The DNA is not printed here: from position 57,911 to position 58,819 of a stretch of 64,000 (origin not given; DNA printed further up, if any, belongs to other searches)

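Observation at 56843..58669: RNA repair cassette: RtcB ligase followed by a 2H phosphoesterase, in a tRNA-rich phage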

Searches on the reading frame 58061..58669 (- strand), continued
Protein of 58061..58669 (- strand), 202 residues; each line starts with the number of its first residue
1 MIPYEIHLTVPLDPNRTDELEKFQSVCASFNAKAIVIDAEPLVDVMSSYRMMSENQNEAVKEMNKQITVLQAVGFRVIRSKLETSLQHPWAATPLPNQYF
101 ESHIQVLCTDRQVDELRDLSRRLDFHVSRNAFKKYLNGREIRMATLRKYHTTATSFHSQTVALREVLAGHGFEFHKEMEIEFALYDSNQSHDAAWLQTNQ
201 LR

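Call 57: find_homologous_proteins(query=P0030, max_evalue=0.001)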
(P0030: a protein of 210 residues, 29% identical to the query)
Query P0030 (210 aa): 329 proteins with E <= 0.001 among 1504 candidates; the best 120 are listed.
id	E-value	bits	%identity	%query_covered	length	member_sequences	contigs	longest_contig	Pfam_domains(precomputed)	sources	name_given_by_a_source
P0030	3.9e-133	459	100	100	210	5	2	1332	-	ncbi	-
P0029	8.3e-108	377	86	99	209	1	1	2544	-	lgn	-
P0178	4.9e-104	364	82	99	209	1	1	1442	-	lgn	-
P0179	1.4e-99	350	80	98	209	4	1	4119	-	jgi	-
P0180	2.1e-98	346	80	97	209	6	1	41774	-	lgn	-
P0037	8.9e-98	344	78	99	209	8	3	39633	-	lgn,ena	-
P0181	1.3e-95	337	78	97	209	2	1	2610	-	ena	-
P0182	6.0e-95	335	78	97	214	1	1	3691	-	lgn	-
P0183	4.3e-90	319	75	98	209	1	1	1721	-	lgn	-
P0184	8.9e-83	295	70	96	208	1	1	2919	-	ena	-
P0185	4.7e-80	286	66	99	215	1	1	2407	-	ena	-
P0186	2.7e-78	280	67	97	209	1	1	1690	-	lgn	-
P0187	9.8e-67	243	59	100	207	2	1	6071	-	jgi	-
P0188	6.5e-58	214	54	96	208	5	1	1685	-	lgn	-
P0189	5.9e-57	211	54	99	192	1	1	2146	-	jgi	jgi:hypothetical protein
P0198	4.5e-43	165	50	96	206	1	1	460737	-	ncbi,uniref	ncbi:hypothetical protein [Actinomadura gamaensis]|uniref:Ankyrin n=1 Tax=Actinomadura gamaensis Tax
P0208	1.3e-38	151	45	94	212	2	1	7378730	-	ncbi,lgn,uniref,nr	ncbi:hypothetical protein [Thermomonospora cellulosilytica]|uniref:Ankyrin n=1 Tax=Thermomonospora c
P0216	2.3e-37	147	44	96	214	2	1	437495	-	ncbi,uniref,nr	ncbi:hypothetical protein [Nocardia crassostreae]|uniref:hypothetical protein n=1 Tax=Nocardia crass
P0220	3.8e-37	146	43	95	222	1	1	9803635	-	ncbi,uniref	ncbi:hypothetical protein [Singulisphaera sp. PoT]|uniref:hypothetical protein n=1 Tax=Singulisphaer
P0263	3.6e-34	136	42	94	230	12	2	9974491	-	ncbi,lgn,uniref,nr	ncbi:hypothetical protein [Streptomyces sp. VNUA24]|uniref:hypothetical protein n=1 Tax=Streptomyces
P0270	6.5e-34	136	41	94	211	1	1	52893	-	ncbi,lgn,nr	ncbi:hypothetical protein EON83_21860 [bacterium]|nr:MAG: hypothetical protein EON83_21860 [bacteriu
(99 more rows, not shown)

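Call 58: find_encoding_contigs(protein=P0208, flank=5000, max_places=1)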
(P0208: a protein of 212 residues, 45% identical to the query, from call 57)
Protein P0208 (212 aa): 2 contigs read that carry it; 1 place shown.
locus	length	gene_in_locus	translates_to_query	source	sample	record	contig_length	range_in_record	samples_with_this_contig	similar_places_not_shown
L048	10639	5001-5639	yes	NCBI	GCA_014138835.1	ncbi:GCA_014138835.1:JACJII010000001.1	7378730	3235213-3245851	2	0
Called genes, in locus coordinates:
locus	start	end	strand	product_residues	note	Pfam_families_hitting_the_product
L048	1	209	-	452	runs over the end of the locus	PF13428:TPR_14 (faint), PF14559:TPR_19 (faint), PF20308:TPR-S (faint), PF22860:DUF7017 (faint), PF07719:TPR_2 (faint), PF12895:ANAPC3 (faint), PF13174:TPR_6 (faint), PF13176:TPR_7 (faint), +2 more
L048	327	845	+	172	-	-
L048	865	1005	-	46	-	-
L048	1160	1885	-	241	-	-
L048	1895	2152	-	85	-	PF02861:Clp_N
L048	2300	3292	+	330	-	PF05076:SUFU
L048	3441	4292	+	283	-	PF02146:SIR2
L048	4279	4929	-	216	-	PF00881:Nitroreductase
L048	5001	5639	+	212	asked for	-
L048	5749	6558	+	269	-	PF00903:Glyoxalase, PF22677:Ble-like_N (weak), PF18029:Glyoxalase_6 (weak)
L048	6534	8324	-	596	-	PF00929:RNase_T, PF00533:BRCT (weak), PF02342:TerD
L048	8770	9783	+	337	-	PF03951:Gln-synt_N, PF00120:Gln-synt_C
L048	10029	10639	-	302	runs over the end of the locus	-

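Call 59: find_encoding_contigs(protein=P0263, flank=5000, max_places=1)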
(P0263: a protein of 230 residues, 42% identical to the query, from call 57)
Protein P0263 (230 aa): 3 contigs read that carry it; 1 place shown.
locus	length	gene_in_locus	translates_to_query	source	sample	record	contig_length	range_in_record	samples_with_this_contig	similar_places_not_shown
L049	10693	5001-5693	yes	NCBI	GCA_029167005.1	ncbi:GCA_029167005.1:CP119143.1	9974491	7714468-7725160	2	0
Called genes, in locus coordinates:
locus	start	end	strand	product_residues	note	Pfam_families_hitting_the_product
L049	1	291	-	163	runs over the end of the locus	-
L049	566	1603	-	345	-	PF06723:MreB_Mbl, PF00022:Actin (faint), PF14450:FtsA (faint)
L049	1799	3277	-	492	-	PF01039:Carboxyl_trans, PF06833:MdcE (faint), PF03255:ACCA, PF01039:Carboxyl_trans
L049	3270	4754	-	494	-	PF00501:AMP-binding, PF13193:AMP-binding_C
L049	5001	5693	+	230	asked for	-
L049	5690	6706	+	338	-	PF08843:AbiEii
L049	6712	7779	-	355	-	PF00376:MerR, PF13411:MerR_1, PF00481:PP2C (faint), PF13672:PP2C_2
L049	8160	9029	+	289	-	PF11350:DUF3152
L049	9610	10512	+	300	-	PF27100:DcsG_N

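Call 60: find_encoding_contigs(protein=P0220, flank=5000, max_places=1)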
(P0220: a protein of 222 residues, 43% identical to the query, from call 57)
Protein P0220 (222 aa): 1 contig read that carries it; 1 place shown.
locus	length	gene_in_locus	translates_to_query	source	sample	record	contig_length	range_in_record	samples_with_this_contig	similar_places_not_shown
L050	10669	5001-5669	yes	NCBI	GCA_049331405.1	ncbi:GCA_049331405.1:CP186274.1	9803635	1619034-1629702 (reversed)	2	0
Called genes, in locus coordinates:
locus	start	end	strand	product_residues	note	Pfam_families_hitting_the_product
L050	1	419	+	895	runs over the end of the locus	PF04542:Sigma70_r2, PF08281:Sigma70_r4_2, PF04545:Sigma70_r4, PF26550:Tricorn_2nd (faint), PF07676:PD40 (faint), PF26549:Tricorn_N (faint)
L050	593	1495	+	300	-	-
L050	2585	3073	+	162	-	-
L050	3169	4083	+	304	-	-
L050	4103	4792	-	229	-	-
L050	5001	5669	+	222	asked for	-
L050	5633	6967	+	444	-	PF08843:AbiEii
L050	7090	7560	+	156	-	PF25535:DUF7919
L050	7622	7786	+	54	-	-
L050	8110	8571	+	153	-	-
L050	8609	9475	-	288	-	PF01073:3Beta_HSD, PF01370:Epimerase, PF05368:NmrA, PF13460:NAD_binding_10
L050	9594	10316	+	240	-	PF00440:TetR_N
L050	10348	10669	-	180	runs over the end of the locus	-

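Call 61: find_encoding_contigs(protein=P0037, flank=5000, max_places=2)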
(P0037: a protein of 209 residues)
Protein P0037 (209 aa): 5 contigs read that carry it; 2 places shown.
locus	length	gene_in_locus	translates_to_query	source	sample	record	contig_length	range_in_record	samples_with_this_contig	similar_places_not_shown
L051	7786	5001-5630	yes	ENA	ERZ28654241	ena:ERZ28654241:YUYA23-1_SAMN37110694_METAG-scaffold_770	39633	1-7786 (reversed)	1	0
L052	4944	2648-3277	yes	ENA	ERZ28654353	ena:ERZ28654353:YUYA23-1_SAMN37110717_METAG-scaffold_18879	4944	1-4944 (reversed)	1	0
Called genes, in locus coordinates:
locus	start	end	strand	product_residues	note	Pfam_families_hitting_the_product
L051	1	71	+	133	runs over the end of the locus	PF12840:HTH_20, PF01022:HTH_5, PF12802:MarR_2, PF01047:MarR (weak)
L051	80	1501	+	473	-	PF11066:DUF2867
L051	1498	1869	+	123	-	PF04134:DCC1-like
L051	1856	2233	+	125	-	-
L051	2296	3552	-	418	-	PF00365:PFK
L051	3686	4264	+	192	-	PF00406:ADK, PF13207:AAA_17, PF13238:AAA_18 (weak), PF13671:AAA_33 (weak)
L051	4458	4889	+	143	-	-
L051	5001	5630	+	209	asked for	-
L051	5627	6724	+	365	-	PF08843:AbiEii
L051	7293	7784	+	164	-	?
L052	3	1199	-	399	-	?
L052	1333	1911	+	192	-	PF00406:ADK, PF13207:AAA_17, PF13238:AAA_18 (weak), PF13671:AAA_33 (weak)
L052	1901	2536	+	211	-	-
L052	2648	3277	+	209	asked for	-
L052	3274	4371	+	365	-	PF08843:AbiEii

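Call 63: search_protein_families(library=padloc, proteins=[window:58061-58669:-, P0030, P0263, P0220, L049:5690-6706:+, L050:5633-6967:+, L051:5627-6724:+, L030:2216-3274:+], max_evalue=0.01)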
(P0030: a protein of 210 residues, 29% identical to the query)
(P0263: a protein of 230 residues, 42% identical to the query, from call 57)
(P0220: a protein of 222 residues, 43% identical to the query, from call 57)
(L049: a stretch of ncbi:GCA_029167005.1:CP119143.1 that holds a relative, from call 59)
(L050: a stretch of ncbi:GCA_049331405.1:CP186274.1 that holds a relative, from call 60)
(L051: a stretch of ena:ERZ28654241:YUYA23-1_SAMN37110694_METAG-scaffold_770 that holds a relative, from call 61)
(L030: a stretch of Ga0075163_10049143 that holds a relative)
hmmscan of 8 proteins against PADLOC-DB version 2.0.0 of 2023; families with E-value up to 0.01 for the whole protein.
window:58061-58669:- (202 aa): 2 families
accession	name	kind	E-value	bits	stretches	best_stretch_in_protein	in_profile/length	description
PDLC02279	AbiEi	-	1.6e-32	110.9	1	3-197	2-190/190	AbiEi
PDLC02277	AbiEi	-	2.5e-29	100.7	1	4-197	2-194/195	AbiEi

P0030 (210 aa): 2 families
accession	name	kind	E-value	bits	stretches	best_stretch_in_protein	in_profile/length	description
PDLC02277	AbiEi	-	1.3e-62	209.4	1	8-205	2-193/195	AbiEi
PDLC02279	AbiEi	-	8e-34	115.1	1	7-205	2-189/190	AbiEi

P0263 (230 aa): 4 families
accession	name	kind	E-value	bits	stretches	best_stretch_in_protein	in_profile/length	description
PDLC02277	AbiEi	-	2.4e-81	270.5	1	7-213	1-195/195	AbiEi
PDLC02279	AbiEi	-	1.5e-34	117.5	1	7-211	2-189/190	AbiEi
PDLC01552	typeIV_Cas7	-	0.003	15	1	94-154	179-239/272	CAS-IV-A; effector_G7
PDLC01004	typeIV_Cas7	-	0.0097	13.2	0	102-155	198-251/289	Cas_effector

P0220 (222 aa): 2 families
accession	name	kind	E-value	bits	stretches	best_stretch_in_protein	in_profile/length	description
PDLC02277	AbiEi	-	5.3e-74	246.5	1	7-206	2-194/195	AbiEi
PDLC02279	AbiEi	-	3.5e-34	116.2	1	6-205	2-189/190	AbiEi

L049:5690-6706:+ (338 aa): 7 families
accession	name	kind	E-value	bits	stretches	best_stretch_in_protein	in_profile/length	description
PDLC02300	AbiEii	-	4.7e-84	279.9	1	6-332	16-256/259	AbiEii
PDLC02309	AbiEii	-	3.8e-56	189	2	144-331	149-314/410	AbiEii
PDLC02319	AbiEii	-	9.3e-18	62.8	2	148-255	70-165/241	AbiEii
PDLC02288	AbiEii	-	2.2e-06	24.8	1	12-57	34-79/294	AbiEii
PDLC02291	AbiEii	-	0.00014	19.3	0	239-275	187-223/310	AbiEii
PDLC02312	AbiEii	-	0.0014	15.8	1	12-55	33-76/299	AbiEii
PDLC02308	AbiEii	-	0.0033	15.2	0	14-60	14-59/279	AbiEii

L050:5633-6967:+ (444 aa): 8 families
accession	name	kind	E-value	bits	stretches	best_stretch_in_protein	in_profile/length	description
PDLC02309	AbiEii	-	3.1e-98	327.6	1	51-387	22-346/410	AbiEii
PDLC02300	AbiEii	-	1.6e-85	284.7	1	89-349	5-258/259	AbiEii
PDLC02319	AbiEii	-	3e-19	67.7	1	112-293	5-176/241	AbiEii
PDLC02288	AbiEii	-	1.4e-11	41.9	1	105-296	33-220/294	AbiEii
PDLC02291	AbiEii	-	1e-07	29.6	1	103-309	37-232/310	AbiEii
PDLC02312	AbiEii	-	1e-06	26.1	1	112-321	39-253/299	AbiEii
PDLC02308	AbiEii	-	0.00071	17.3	0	107-151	13-56/279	AbiEii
PDLC02304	AbiEii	-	0.0012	16.8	1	106-296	24-204/260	AbiEii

L051:5627-6724:+ (365 aa): 6 families
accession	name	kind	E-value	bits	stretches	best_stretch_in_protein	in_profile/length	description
PDLC02309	AbiEii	-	1.2e-90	302.7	1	43-356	13-315/410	AbiEii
PDLC02300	AbiEii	-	6.1e-82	273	1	89-356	8-256/259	AbiEii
PDLC02319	AbiEii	-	5.6e-20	70.1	1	109-356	5-235/241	AbiEii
PDLC02288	AbiEii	-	2.3e-07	28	1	109-354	40-272/294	AbiEii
PDLC02308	AbiEii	-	5e-06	24.4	0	217-301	125-208/279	AbiEii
PDLC02312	AbiEii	-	0.00065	16.9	1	110-292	40-217/299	AbiEii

L030:2216-3274:+ (352 aa): 0 families

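Call 71: search_protein_families(library=pfam, proteins=[L004:1590-2240:+, P0030, P0263, P0220, L002:5980-6606:+, L005:5019-5624:+], max_evalue=0.1)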
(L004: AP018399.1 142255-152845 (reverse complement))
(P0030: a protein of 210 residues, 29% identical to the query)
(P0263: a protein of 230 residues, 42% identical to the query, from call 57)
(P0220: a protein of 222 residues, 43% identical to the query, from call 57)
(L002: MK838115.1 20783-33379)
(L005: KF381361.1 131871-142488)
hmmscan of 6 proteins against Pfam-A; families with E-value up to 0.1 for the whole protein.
L004:1590-2240:+ (216 aa): 1 family
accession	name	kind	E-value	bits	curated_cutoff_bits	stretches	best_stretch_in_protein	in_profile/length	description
PF09414.15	RNA_ligase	-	6.3e-26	92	27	1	37-186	2-171/171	RNA ligase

P0030 (210 aa): 0 families

P0263 (230 aa): 0 families

P0220 (222 aa): 2 families
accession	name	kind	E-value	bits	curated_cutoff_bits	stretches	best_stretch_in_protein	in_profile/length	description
PF19246.4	DUF5894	-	0.0091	16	25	1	12-37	17-42/57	Family of unknown function (DUF5894)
PF01258.23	zf-dskA_traR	-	0.03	14.8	24.9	1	157-179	5-27/36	Prokaryotic dksA/traR C4-type zinc finger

L002:5980-6606:+ (208 aa): 2 families
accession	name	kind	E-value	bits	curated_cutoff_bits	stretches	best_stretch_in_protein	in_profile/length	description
PF20860.2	Dicers_N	-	0.0012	19.3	27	1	40-88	37-85/89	Dicers, N-terminal domain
PF01763.21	Herpes_UL6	-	0.061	12.3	27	1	20-56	248-284/562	Herpesvirus UL6 like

L005:5019-5624:+ (201 aa): 0 families

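Call 73: find_encoding_contigs(protein=P0198, flank=3000, max_places=1)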
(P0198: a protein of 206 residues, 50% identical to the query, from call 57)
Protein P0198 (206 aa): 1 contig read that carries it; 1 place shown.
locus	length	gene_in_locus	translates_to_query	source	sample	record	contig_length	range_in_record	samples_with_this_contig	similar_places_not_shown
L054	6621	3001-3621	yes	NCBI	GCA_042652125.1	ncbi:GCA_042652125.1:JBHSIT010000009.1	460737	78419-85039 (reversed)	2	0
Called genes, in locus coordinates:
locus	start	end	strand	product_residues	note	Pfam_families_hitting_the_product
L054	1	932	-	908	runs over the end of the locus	PF01411:tRNA-synt_2c, PF07973:tRNA_SAD, PF02272:DHHA1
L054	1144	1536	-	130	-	PF01638:HxlR, PF03551:PadR (weak)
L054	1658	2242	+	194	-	PF04264:YceI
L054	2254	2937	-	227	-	PF00702:Hydrolase, PF12710:HAD (weak), PF13419:HAD_2, PF13242:Hydrolase_like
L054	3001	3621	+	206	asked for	-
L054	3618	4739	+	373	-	-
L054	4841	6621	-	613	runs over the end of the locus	PF00553:CBM_2, PF00041:fn3, PF00704:Glyco_hydro_18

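Call 74: find_encoding_contigs(protein=P0216, flank=3000, max_places=1)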
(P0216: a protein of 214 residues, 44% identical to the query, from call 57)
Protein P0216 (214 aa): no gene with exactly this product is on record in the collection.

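Call 75: find_encoding_contigs(protein=P0270, flank=3000, max_places=1)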
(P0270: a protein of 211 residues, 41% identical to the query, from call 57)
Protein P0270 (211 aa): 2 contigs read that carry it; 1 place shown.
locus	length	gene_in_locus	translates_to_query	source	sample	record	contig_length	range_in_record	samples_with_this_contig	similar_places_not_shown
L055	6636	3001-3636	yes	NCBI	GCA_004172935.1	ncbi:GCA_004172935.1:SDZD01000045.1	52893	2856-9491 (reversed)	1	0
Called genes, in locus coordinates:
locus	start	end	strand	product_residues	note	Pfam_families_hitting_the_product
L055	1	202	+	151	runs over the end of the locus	PF00903:Glyoxalase, PF13669:Glyoxalase_4, PF22677:Ble-like_N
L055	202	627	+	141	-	-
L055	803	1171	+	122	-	-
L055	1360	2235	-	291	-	-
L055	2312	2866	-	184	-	PF05685:Uma2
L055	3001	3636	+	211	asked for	-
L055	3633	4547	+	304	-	PF08843:AbiEii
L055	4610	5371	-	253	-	PF00413:Peptidase_M10 (faint)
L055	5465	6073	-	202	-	-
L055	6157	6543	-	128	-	PF00380:Ribosomal_S9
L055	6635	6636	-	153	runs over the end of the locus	PF00572:Ribosomal_L13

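Call 83: search_dna_similar(query=window:58061-58669:-, collection=plasmids, mode=protein, max_rows=25, max_evalue=0.001)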
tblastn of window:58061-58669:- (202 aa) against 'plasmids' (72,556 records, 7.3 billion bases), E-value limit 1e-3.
Records with a match: 1; places in all: 1; records where one place covers at least 80% of the query: 1.
Best place of each record, by identity: <60% 1.
By first word of the organism name: Deinococcus 1.
By predicted mobility (MOB-suite, as given by PLSDB): non-mobilizable 1.
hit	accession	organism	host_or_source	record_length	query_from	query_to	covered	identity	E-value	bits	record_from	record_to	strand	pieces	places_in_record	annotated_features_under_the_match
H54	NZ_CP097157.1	Deinococcus sp. QL22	-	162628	4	195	95%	29.3%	1e-13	76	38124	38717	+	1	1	hypothetical protein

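Call 85: get_annotated_region(hit=H54, flank=3500)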
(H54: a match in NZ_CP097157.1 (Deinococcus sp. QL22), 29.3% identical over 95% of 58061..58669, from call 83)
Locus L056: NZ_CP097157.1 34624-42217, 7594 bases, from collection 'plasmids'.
description: Deinococcus sp. QL22 plasmid unnamed7, complete sequence
organism: Deinococcus sp. QL22 (NCBI taxid 2939437)
taxonomy: Bacteria; Deinococcota; Deinococci; Deinococcales; Deinococcaceae; Deinococcus; Deinococcus sp. QL22
host: -; source: -; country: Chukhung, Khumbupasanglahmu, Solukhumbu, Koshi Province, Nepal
typing (MOB-suite, as given by PLSDB): non-mobilizable
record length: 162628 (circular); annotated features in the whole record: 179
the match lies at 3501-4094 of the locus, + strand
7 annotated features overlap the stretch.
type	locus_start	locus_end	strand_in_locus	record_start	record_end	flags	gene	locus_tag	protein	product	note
CDS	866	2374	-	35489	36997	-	-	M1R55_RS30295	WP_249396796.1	hypothetical protein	-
CDS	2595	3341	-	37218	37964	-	-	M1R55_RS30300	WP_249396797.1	RNA ligase family protein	-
CDS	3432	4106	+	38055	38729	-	-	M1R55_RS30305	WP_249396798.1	hypothetical protein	-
CDS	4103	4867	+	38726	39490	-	-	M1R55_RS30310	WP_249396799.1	nucleotidyl transferase AbiEii/AbiGii toxin family protein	-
CDS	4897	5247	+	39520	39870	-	-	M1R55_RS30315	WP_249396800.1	hypothetical protein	-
CDS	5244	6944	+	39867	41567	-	-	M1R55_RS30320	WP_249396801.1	hypothetical protein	-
CDS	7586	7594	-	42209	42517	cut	-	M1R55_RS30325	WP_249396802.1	hypothetical protein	-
